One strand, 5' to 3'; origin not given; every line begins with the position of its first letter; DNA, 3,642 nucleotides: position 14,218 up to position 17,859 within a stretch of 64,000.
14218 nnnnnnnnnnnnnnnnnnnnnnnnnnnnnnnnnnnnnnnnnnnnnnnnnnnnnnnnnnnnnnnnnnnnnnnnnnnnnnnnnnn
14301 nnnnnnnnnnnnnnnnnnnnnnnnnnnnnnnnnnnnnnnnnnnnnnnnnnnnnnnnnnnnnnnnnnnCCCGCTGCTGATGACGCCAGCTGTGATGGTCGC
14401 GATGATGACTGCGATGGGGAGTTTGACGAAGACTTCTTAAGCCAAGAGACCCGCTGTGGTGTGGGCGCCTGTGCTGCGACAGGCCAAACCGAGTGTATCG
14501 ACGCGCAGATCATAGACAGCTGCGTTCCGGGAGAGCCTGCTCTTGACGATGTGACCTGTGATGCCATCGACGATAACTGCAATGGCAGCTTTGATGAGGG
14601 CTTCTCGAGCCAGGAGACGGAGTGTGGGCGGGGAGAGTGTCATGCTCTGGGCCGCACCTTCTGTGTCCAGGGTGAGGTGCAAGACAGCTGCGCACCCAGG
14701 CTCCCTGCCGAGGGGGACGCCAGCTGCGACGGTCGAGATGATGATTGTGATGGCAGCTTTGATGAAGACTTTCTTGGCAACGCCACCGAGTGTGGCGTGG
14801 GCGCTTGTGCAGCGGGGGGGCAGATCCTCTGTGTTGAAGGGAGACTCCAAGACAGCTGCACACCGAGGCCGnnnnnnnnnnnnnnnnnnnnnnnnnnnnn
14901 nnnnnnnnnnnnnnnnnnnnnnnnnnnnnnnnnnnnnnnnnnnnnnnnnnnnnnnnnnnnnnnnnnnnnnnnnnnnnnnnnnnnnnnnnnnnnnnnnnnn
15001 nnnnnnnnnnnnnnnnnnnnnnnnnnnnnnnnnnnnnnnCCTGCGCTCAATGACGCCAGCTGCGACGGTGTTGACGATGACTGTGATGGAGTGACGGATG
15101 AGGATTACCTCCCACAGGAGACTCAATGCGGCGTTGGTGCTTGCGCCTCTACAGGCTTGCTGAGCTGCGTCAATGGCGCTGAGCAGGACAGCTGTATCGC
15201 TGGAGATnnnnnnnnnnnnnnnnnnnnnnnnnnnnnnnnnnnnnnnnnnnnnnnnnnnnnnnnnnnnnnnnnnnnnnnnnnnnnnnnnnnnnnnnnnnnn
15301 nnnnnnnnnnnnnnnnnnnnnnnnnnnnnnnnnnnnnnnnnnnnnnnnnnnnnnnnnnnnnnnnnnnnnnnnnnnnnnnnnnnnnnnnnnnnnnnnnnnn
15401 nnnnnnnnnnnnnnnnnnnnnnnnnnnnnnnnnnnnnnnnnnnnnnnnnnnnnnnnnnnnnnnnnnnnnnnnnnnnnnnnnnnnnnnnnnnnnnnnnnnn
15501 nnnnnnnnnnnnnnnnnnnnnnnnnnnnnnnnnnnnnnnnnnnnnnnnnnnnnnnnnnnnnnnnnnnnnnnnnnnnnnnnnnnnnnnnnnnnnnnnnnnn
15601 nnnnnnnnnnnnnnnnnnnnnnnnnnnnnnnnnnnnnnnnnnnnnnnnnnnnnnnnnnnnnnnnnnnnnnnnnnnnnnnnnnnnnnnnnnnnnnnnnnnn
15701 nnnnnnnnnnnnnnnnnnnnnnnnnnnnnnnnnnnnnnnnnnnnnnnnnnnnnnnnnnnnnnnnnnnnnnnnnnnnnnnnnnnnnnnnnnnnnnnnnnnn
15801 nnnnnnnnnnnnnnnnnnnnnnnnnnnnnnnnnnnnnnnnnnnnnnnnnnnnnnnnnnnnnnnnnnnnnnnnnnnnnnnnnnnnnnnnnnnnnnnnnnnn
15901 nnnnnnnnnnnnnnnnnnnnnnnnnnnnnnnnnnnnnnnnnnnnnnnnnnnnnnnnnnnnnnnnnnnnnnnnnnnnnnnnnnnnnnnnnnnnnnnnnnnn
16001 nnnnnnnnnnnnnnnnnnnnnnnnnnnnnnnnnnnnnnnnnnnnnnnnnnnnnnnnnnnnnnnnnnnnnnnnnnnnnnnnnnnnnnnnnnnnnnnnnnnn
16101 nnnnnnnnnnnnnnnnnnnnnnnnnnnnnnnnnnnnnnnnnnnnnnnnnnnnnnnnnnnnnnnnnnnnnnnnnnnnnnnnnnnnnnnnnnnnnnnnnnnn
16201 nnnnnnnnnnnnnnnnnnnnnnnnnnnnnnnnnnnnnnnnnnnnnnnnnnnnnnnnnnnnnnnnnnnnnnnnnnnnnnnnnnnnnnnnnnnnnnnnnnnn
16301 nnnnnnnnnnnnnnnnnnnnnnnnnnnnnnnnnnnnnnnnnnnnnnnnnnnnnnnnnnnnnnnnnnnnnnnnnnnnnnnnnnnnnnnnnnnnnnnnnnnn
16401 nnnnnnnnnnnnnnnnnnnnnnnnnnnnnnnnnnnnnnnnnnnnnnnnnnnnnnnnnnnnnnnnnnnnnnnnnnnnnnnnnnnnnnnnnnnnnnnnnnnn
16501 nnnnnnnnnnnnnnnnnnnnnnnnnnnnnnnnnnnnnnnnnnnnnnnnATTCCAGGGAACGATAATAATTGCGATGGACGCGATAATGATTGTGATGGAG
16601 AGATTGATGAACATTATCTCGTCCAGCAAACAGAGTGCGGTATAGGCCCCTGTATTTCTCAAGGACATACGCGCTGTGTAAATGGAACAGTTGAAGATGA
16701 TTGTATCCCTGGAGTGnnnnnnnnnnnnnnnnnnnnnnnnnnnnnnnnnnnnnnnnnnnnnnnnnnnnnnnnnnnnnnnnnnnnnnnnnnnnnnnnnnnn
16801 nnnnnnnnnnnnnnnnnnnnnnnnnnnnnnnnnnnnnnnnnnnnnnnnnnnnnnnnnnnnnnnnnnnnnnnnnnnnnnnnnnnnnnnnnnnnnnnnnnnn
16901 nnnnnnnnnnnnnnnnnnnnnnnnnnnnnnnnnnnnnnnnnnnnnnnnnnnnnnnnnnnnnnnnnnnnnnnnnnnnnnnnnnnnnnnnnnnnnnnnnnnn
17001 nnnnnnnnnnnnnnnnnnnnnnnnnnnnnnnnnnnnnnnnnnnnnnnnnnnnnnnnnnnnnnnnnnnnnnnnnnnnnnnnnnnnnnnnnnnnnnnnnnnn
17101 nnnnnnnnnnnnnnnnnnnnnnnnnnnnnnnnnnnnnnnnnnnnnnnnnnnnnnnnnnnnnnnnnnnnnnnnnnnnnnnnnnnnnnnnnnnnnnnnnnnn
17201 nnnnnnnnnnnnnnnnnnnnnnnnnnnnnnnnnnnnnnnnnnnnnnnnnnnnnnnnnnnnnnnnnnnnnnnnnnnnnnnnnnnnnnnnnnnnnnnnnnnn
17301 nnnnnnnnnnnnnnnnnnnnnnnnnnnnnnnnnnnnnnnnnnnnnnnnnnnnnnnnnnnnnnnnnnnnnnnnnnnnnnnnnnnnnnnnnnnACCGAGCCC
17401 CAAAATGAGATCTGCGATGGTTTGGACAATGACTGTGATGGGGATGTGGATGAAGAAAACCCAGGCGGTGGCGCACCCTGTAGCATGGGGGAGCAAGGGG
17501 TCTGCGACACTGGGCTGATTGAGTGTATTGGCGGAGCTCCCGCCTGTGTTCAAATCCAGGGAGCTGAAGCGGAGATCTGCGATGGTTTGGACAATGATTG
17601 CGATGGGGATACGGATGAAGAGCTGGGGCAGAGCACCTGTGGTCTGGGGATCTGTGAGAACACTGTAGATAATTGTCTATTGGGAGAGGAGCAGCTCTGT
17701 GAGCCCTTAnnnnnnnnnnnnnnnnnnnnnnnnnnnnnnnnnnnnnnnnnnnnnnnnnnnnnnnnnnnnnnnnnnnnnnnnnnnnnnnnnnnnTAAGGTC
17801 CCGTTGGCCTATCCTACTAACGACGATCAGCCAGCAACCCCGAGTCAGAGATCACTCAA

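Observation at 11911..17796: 1961-aa lipoprotein made almost entirely of about 40 MopE-like (CDG.DNDCDG) putative metal-binding repeats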

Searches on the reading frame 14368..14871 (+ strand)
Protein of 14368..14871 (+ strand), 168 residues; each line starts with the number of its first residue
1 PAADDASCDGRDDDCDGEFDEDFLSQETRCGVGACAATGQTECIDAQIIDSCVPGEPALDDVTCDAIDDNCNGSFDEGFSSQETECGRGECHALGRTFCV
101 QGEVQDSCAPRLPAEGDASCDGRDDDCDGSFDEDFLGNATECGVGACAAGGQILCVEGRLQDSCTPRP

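Call 20: predict_structure(protein=window:14368-14871:+)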
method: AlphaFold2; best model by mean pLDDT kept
length: 168 residues; sequences in the alignment: 1
mean_pLDDT: 37.6   pTM: 0.14
mean pLDDT of the five models: 37.6, 37.6, 36.5, 35.9, 35.4
residues with pLDDT >= 90: 0; 70-90: 0; 50-70: 11; < 50: 157
segments of 3 or more residues with pLDDT < 50: 1-7, 17-126, 129-168
pLDDT, mean of each block of 10 residues (from residue 1): 47 52 43 34 33 33 39 38 35 29 29 35 45 40 33 37 36
secondary structure, 60 per line:
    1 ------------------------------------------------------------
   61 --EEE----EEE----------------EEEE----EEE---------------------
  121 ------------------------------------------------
elements in order: E63-65 E70-72 E89-92 E97-99

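Call 40: predict_structure(alignment_id=A3)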
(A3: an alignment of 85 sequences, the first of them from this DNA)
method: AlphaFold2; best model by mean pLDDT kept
length: 168 residues; sequences in the alignment: 85
mean_pLDDT: 95.8   pTM: 0.64
mean pLDDT of the five models: 95.8, 94.9, 92.5, 92.0, 91.6
residues with pLDDT >= 90: 164; 70-90: 4; 50-70: 0; < 50: 0
segments of 3 or more residues with pLDDT < 50: none
pLDDT, mean of each block of 10 residues (from residue 1): 93 96 97 97 97 97 97 96 95 97 97 94 93 95 97 95 96
secondary structure, 60 per line:
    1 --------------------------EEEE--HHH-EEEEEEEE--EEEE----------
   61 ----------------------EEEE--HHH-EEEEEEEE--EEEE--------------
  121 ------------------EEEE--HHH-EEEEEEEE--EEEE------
elements in order: E27-30 E37-44 E47-50 E83-86 E93-100 E103-106 E139-142 E149-156 E159-162

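Call 46: fold_search(model_id=the predicted structure, library=pdb)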
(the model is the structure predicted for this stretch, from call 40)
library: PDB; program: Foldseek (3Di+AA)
matches with E <= 10: 136; with E <= 0.001: 0
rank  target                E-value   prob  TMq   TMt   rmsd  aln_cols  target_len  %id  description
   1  2w8b_A                5.5e-01  0.06  0.13  0.06  25.9       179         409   11  Crystal structure of processed TolB in complex with Pal (released 2009-02-17)
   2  9a2l_MODEL_1_A        5.8e-01  0.06  0.13  0.06  26.2       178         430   10  Model of E. coli TolB by in-cell photo-crosslinking MS and deep learning (released 2023-02-24)
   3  2hqs_A                6.1e-01  0.08  0.14  0.07  29.3       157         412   14  Crystal structure of TolB/Pal complex (released 2007-04-03)
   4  7qun_B                1.0e+00  0.06  0.15  0.05  29.4       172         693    8  CryoEM structure of mammalian AAP in complex with Meropenem (released 2022-11-16)
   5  2hqs_B                1.1e+00  0.04  0.13  0.06  25.8       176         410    9  Crystal structure of TolB/Pal complex (released 2007-04-03)
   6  7e7r_A                1.4e+00  0.06  0.14  0.09  31.1       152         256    8  Crystal structure of RSL mutant in complex with Ligand (released 2021-04-14)
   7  4k15_B                1.4e+00  0.04  0.14  0.16  31.6       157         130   10  2.75 Angstrom Crystal Structure of Hypothetical Protein lmo2686 from Listeria monocytogenes EGD-e (released 2013-04-17)
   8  7px8_A                1.4e+00  0.03  0.13  0.04  28.7       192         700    9  CryoEM structure of mammalian acylaminoacyl-peptidase (released 2022-05-25)
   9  7mx5_B                1.6e+00  0.06  0.14  0.07  28.4       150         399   13  Crystal structure of TolB from Acinetobacter baumannii (released 2021-05-26)
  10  6pnv                  1.7e+00  0.04  0.14  0.07  25.4       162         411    9  1.42 Angstrom Resolution Crystal Structure of Translocation Protein TolB from Salmonella enterica (released 2019-07-17)
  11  7e7t_B                1.8e+00  0.05  0.14  0.09  31.2       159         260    9  Crystal structure of RSL mutant in complex with sugar Ligand (released 2021-04-14)
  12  4qtq                  1.9e+00  0.07  0.15  0.12  27.2       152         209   11  Structure of a Xanthomonas Type IV Secretion System related protein (released 2015-06-17)
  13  9gou_A                1.9e+00  0.05  0.16  0.05  29.6       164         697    7  Cryo-EM structure of acylaminoacyl-peptidase in complex with dichlorvos (released 2025-10-22)
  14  7qun_A                1.9e+00  0.04  0.15  0.05  29.4       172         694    8  CryoEM structure of mammalian AAP in complex with Meropenem (released 2022-11-16)
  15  3nxe                  2.1e+00  0.02  0.11  0.10  29.2       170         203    9  X-ray structure of ester chemical analogue 'covalent dimer' [Ile50,O-Ile50']HIV-1 protease complexed with MVT-101 inhibi (released 2011-11-02)
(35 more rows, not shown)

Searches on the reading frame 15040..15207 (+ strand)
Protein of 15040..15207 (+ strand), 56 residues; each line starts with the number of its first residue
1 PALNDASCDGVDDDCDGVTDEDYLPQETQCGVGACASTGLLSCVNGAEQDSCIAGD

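Call 56: search_protein_families(library=pfam, proteins=[window:15040-15207:+], max_evalue=1)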
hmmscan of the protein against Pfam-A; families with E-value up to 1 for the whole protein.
seq(56 aa): 2 families
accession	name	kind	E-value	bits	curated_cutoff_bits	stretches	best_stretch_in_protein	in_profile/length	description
PF11617.13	Cu-binding_MopE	-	0.00035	21.2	27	1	7-21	16-30/30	Putative metal-binding motif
PF16698.10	ADAM17_MPD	-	0.19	12.5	26.2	1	8-39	24-59/62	Membrane-proximal domain, switch, for ADAM17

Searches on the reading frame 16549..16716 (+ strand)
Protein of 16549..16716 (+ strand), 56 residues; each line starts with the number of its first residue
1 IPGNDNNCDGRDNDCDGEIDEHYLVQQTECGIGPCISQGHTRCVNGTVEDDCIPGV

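Call 56: search_protein_families(library=pfam, proteins=[window:16549-16716:+], max_evalue=1)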
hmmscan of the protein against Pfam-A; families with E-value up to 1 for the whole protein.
seq(56 aa): 1 family
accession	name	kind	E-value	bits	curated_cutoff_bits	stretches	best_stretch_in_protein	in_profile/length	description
PF11617.13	Cu-binding_MopE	-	0.058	14.1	27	1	2-21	11-30/30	Putative metal-binding motif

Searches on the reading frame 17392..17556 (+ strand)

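Call 56: search_protein_families(library=pfam, proteins=[window:17392-17556:+], max_evalue=1)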
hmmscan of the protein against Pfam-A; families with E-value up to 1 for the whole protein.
seq(55 aa): 1 family
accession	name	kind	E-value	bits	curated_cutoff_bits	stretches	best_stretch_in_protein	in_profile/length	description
PF11617.13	Cu-binding_MopE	-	8.1e-06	26.4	27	1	5-21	14-30/30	Putative metal-binding motif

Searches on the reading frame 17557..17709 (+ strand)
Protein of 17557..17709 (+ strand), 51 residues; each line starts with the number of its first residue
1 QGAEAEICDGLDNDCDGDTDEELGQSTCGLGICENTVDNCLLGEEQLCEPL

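Call 24: search_solved_structures(query=A2, max_evalue=10, show_alignments=5)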
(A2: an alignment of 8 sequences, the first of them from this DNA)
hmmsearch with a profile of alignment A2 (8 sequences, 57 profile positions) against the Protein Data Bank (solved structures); distinct sequences matched with E-value up to 10: 1.
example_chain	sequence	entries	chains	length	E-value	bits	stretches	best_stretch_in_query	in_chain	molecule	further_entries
3kf9_A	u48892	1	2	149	3.2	11.6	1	3-22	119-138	Caltractin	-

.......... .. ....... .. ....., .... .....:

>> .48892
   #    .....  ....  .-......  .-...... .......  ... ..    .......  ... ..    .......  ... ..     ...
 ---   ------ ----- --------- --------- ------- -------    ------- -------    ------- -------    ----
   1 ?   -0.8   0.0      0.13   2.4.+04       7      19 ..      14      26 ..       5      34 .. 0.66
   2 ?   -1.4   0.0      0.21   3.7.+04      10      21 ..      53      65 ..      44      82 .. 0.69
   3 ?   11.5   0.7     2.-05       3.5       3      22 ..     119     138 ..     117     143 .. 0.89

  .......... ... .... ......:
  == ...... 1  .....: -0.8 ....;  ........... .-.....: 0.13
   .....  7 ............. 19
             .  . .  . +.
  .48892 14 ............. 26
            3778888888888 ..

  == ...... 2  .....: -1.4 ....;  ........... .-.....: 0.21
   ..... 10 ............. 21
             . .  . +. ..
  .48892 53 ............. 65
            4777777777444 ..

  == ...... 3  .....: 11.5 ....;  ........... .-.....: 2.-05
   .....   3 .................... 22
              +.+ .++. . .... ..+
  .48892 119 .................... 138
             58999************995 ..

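Call 56: search_protein_families(library=pfam, proteins=[window:17557-17709:+], max_evalue=1)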
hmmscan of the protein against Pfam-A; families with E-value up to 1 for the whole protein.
seq(51 aa): 2 families
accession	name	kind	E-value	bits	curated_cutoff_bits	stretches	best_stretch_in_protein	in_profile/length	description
PF11617.13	Cu-binding_MopE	-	6.6e-06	26.7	27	1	5-21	14-30/30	Putative metal-binding motif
PF07481.16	DUF1521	-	0.058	13.8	23.6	1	2-46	96-140/169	Domain of Unknown Function (DUF1521)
